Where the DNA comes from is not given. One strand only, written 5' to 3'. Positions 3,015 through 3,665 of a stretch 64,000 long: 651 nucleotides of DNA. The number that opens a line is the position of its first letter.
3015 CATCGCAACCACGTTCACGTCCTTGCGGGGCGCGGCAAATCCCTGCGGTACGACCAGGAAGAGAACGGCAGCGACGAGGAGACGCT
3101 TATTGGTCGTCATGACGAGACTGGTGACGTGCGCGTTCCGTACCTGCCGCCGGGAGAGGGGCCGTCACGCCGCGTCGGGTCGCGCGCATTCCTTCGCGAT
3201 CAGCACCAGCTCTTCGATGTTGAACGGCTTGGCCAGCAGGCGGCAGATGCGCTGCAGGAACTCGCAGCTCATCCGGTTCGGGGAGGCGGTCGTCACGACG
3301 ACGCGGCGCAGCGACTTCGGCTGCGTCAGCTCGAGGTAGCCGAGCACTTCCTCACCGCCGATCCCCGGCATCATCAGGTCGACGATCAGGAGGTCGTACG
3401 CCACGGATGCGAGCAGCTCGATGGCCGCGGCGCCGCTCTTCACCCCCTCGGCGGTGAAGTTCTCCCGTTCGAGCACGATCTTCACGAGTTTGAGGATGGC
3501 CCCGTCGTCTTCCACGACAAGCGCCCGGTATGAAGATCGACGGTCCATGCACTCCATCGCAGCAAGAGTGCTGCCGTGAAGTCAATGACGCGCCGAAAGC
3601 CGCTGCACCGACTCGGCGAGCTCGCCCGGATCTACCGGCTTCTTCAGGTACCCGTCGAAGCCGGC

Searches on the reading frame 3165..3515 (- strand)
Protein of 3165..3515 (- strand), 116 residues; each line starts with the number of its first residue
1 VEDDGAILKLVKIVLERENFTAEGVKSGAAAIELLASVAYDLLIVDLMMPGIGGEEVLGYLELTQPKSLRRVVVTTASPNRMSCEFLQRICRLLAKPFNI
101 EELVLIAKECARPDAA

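Call 52: find_encoding_contigs(protein=window:3165-3515:-, flank=10000, max_places=3)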
Protein window:3165-3515:- (116 aa): no gene with exactly this product is on record in the collection.
